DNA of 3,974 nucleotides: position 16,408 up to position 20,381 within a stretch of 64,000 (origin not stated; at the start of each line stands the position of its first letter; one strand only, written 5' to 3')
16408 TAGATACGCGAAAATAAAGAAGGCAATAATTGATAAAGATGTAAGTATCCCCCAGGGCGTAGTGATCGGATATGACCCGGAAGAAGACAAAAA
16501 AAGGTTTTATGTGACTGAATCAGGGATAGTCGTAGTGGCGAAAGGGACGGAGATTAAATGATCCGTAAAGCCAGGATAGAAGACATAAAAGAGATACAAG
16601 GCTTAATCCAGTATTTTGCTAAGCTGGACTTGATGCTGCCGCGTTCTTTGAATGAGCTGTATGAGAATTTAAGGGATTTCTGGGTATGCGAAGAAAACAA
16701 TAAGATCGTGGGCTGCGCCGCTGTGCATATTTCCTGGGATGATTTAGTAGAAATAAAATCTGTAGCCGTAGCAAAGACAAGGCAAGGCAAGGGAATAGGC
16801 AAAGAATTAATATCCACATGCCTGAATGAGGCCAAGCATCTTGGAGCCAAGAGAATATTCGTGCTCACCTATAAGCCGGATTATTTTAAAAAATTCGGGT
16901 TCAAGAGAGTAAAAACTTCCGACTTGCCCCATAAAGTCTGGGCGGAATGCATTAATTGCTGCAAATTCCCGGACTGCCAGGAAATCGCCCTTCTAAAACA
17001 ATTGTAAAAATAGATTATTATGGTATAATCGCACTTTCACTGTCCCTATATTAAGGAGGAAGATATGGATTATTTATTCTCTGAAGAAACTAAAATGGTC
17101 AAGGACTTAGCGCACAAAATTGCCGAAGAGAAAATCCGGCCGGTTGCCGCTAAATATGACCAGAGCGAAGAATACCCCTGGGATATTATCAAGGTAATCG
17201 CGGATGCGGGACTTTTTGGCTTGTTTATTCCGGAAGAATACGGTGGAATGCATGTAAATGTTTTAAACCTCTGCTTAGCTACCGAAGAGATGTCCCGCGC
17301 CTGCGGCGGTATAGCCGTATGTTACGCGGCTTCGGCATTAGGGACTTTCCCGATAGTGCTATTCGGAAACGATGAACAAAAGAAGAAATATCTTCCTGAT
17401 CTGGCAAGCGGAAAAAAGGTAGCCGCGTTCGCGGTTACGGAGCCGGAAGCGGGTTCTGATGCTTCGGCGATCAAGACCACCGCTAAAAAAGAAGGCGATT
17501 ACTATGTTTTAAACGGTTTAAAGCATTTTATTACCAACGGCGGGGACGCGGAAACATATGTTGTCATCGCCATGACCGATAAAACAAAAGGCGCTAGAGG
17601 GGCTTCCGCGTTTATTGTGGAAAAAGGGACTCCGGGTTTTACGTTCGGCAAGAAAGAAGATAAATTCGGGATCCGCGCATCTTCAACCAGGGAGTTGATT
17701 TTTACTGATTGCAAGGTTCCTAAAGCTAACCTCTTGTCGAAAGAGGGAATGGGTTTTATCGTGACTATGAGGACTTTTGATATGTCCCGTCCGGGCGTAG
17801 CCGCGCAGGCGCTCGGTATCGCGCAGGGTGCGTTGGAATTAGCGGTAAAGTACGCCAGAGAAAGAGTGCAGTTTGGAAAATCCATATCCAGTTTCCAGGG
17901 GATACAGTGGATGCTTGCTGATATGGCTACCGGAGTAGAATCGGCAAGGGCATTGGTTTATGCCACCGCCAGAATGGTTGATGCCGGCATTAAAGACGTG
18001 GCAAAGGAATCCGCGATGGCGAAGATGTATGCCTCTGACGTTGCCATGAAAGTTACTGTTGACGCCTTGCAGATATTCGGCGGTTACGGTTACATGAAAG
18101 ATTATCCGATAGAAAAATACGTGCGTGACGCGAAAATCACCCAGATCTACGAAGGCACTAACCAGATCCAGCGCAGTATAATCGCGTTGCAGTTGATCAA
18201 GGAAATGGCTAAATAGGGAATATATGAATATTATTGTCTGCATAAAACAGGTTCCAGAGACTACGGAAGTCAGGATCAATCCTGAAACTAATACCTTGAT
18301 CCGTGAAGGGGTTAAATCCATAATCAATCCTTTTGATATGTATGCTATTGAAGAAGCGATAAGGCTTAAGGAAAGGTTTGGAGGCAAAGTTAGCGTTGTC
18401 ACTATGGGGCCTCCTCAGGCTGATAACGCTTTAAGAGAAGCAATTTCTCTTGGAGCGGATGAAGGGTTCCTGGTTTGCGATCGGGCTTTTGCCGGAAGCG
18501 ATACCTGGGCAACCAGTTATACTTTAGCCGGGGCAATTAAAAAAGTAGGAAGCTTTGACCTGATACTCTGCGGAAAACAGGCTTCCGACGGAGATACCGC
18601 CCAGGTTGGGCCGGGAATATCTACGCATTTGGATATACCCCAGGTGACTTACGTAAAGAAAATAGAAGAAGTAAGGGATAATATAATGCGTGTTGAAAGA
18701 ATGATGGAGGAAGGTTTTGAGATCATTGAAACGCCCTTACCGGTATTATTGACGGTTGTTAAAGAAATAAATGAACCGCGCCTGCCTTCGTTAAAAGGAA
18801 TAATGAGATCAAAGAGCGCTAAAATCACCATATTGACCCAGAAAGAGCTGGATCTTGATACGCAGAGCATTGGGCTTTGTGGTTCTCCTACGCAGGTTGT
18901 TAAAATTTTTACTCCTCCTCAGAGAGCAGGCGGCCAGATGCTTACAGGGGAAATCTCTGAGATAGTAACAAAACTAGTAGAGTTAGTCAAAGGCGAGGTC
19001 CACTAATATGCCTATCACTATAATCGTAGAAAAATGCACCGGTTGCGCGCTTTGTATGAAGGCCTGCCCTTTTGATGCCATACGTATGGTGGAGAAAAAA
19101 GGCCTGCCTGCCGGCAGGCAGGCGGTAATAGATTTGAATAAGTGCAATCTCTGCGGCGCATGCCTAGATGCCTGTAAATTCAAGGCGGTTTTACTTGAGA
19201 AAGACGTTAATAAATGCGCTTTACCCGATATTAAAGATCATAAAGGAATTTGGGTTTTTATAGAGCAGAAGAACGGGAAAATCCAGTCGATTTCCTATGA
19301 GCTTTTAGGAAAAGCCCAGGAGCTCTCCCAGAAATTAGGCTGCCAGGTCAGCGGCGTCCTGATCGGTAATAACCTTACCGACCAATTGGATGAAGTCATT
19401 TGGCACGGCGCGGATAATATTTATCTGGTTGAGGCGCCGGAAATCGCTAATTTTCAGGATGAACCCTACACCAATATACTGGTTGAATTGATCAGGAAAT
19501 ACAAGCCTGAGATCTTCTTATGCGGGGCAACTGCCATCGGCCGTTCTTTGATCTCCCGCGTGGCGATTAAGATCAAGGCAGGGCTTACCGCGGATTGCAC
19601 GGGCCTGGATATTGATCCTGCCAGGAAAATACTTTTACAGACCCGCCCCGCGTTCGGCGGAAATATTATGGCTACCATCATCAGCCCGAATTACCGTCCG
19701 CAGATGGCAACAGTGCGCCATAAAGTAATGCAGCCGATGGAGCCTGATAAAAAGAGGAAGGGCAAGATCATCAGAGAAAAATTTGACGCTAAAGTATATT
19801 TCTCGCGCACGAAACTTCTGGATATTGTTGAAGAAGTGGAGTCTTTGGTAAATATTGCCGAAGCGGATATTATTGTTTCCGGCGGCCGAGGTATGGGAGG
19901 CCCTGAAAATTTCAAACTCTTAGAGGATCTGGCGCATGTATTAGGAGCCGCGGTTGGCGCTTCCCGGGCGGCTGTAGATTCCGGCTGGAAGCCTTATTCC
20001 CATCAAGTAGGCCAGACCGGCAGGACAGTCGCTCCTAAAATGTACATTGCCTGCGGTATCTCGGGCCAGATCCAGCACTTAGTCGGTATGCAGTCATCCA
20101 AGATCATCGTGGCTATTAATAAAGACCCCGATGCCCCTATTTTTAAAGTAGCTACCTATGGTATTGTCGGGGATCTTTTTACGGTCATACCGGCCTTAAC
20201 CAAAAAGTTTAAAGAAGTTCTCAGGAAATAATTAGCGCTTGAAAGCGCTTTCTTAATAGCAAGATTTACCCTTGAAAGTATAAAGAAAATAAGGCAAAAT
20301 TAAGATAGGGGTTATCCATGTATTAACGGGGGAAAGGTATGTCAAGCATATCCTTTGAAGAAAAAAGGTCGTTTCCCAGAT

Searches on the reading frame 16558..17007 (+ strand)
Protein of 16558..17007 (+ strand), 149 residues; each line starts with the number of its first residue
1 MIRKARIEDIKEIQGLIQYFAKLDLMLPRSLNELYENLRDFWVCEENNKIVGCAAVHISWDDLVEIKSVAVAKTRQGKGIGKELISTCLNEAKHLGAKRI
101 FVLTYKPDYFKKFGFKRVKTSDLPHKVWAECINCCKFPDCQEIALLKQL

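Call 23: search_protein_families(library=ncbifam, proteins=[window:16558-17007:+], max_evalue=0.00001)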
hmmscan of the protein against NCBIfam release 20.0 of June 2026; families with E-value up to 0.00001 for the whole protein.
window:16558-17007:+ (149 aa): 8 families
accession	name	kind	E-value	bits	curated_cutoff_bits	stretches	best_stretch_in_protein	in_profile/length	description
NF005840.0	PRK07757.1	equivalog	1.9e-62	209.7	154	1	1-149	4-152/153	N-acetyltransferase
NF005921.0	PRK07922.1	equivalog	5.1e-39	133.6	180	1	2-132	9-140/170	amino-acid N-acetyltransferase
NF008964.0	PRK12308.1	equivalog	4e-33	114.7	657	1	2-145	466-609/624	argininosuccinate lyase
NF003641.0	PRK05279.1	equivalog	3.1e-22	79.1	344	1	2-126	297-423/441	amino-acid N-acetyltransferase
TIGR01890.1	N-Ac-Glu-synth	equivalog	3.5e-19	69.1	202.85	1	2-125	285-410/429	amino-acid N-acetyltransferase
NF040501.1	resist_ArsN2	equivalog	5e-17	61.7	125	1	32-129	17-115/133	arsenic resistance N-acetyltransferase ArsN2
TIGR01575.1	rimI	equivalog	1.3e-09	38.3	86.4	1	32-101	25-93/132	ribosomal protein S18-alanine N-acetyltransferase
TIGR00124.1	cit_ly_ligase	equivalog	8.1e-06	25.1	262.1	1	35-118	27-107/335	[citrate (pro-3S)-lyase] ligase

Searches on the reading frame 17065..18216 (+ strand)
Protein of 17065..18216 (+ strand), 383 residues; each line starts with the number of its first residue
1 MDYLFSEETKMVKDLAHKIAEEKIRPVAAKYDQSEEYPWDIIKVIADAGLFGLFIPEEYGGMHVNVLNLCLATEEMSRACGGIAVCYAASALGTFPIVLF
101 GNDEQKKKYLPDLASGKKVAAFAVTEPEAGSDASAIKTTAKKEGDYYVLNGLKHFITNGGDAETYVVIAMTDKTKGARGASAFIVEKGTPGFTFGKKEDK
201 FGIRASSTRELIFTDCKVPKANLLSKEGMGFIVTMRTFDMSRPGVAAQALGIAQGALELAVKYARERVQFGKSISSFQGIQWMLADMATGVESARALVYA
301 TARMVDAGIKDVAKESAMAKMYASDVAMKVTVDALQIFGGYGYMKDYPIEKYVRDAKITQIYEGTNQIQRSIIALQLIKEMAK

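Call 23: search_protein_families(library=ncbifam, proteins=[window:17065-18216:+], max_evalue=0.00001)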
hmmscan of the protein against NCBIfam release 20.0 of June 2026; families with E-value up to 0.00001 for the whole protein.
window:17065-18216:+ (383 aa): 24 families
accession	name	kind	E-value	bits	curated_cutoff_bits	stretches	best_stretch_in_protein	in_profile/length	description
NF042972.1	AcrlCoAredClosAcrC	equivalog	1e-146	488.5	640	1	1-378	1-377/378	acryloyl-CoA reductase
NF043006.1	CyhCrbnylCoADH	equivalog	6.4e-119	397.3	650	1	6-380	5-378/380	cyclohexane-1-carbonyl-CoA dehydrogenase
NF058590.1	AcCoDHFadEBacil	equivalog_domain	2e-104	350.2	600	1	5-380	21-413/586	acyl-CoA dehydrogenase FadE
NF042439.1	SulpropCoADesulf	equivalog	1.5e-97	326.8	600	1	15-379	3-372/379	3-sulfinopropanoyl-CoA desulfinase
NF045552.1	GlutCoADH_Des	equivalog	1.8e-96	323.7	470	1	1-376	1-378/387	glutaryl-CoA dehydrogenase Acd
NF045652.1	ProlPCPDhRedW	equivalog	7.2e-82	275.2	650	1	7-376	2-372/376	L-prolyl-[peptidyl-carrier protein] dehydrogenase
NF053553.1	prodigi_MBC_PigA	equivalog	8.3e-79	265.4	500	1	1-377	1-379/381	prodigiosin MBC biosynthesis dehydrogenase PigA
NF008997.0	PRK12341.1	equivalog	1.9e-75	254.3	537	1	1-381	1-380/382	acyl-CoA dehydrogenase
TIGR03207.1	cyc_hxne_CoA_dh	equivalog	9.9e-66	222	575.35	1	6-375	2-369/372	cyclohexanecarboxyl-CoA dehydrogenase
NF002885.1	PRK03354.1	equivalog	4.9e-63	213.4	540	1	1-370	1-366/378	crotonobetainyl-CoA dehydrogenase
NF052270.1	Staph_DH_FadE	equivalog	2.4e-51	174.7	600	1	4-377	21-393/400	acyl-CoA dehydrogenase FadE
NF049984.1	Rv1679_FadE16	equivalog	6.4e-38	130.9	600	1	25-365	13-353/371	Rv1679 family acyl-CoA dehydrogenase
TIGR03203.1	pimD_small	equivalog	2.3e-33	115.8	652.7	1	2-362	1-362/378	pimeloyl-CoA dehydrogenase small subunit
NF007000.1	PRK09463.1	subfamily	7.2e-33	113.9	600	1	33-373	70-430/726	acyl-CoA dehydrogenase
TIGR04022.1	sulfur_SfnB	equivalog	6.2e-28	97.8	430.9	1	14-359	12-362/391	SfnB family sulfur acquisition oxidoreductase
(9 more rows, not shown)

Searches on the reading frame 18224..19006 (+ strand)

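Call 23: search_protein_families(library=ncbifam, proteins=[window:18224-19006:+], max_evalue=0.00001)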
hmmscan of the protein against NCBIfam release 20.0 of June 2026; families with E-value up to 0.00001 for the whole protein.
window:18224-19006:+ (260 aa): 5 families
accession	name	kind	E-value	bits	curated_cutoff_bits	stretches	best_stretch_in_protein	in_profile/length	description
NF040731.1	flavo_sub_EftB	exception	8.7e-101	336.6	445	1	2-256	1-255/260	electron transfer flavoprotein subunit beta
NF042971.1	AcrlCoAredClosAcrB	equivalog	9.1e-80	267.5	475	1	1-255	1-260/266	acryloyl-CoA reductase electron transfer subunit gamma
NF008998.0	PRK12342.1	equivalog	1.4e-40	139.2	338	1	1-258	1-252/254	electron transfer flavoprotein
NF002888.0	PRK03359.1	subfamily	2.5e-35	122.1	219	1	1-238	1-234/256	putative electron transfer flavoprotein FixA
TIGR04503.1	mft_etfB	hypoth_equivalog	2.9e-20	72.8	200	1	5-206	3-215/290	mycofactocin-associated electron transfer flavoprotein beta subunit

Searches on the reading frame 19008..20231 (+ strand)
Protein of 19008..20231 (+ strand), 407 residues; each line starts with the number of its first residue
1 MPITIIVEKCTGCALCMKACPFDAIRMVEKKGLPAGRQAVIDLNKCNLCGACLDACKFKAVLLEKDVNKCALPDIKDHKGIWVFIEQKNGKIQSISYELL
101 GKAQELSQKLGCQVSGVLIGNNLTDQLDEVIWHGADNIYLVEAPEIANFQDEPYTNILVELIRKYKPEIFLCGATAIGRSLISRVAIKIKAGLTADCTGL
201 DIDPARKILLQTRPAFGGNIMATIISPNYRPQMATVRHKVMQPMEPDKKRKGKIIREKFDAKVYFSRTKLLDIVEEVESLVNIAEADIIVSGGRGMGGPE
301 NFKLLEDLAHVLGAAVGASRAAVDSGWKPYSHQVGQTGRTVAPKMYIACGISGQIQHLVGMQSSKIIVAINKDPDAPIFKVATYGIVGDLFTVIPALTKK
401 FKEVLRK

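Call 23: search_protein_families(library=ncbifam, proteins=[window:19008-20231:+], max_evalue=0.00001)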
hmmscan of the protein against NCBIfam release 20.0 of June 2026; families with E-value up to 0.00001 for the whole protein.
window:19008-20231:+ (407 aa): 28 families (the best 25 are shown)
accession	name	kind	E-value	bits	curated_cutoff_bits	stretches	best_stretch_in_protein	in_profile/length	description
NF042970.1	AcrlCoAredClosAcrA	equivalog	6.8e-103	344.5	600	2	209-403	160-359/360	acryloyl-CoA reductase electron transfer subunit beta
NF008884.0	PRK11916.1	equivalog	1.9e-41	142.4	528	1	81-400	7-309/312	electron transfer flavoprotein subunit alpha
NF051845.1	EtFlavAlphaProt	equivalog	6e-38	130.9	600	1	80-402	92-400/406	electron transfer flavoprotein subunit alpha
NF002889.0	PRK03363.1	equivalog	1.2e-36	126.6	549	1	95-400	16-310/313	electron transfer flavoprotein subunit alpha/FixB family protein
NF038209.1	mft_etfA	equivalog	5e-36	124.6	240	1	134-401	43-302/303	mycofactocin-associated electron transfer flavoprotein alpha subunit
NF004541.0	PRK05888.2-2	equivalog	8.2e-10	38.8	217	1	3-76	56-125/168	NADH-quinone oxidoreductase subunit NuoI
TIGR01971.1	NuoI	subfamily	2.6e-09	36.7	113.05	1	8-67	42-104/121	NADH-quinone oxidoreductase, chain I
NF010590.0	PRK13984.1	equivalog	6.1e-09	34.6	946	1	7-63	49-110/611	putative oxidoreductase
NF006221.0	PRK08348.1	subfamily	8.3e-09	35.2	124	1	7-68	43-99/136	NADH-plastoquinone oxidoreductase subunit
NF043069.1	T4HPD_activ_SAM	equivalog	9e-09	35.1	425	1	3-61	46-97/299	trans-4-hydroxy-L-proline dehydratase activase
NF040770.1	hetero_SS_HdrA2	exception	2.6e-08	32.5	1100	1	5-69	574-631/777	CoB-CoM heterodisulfide reductase HdrA2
NF042909.1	FMH_DH_FwdF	exception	1.2e-07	31.2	375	1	8-68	15-79/336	tungsten-dependent formylmethanofuran dehydrogenase subunit FwdF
NF040864.1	HgcB_ferredoxin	equivalog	1.4e-07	31.2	99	1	6-71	12-70/93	mercury methylation ferredoxin HgcB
TIGR04105.1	FeFe_hydrog_B1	subfamily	1.4e-07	30.5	450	1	6-62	109-160/462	monomeric [FeFe] hydrogenase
TIGR02179.1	PorD_KorD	subfamily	2.4e-07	30.8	60.05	1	7-64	24-75/78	2-oxoacid:acceptor oxidoreductase, delta subunit, pyruvate/2-ketoisovalerate family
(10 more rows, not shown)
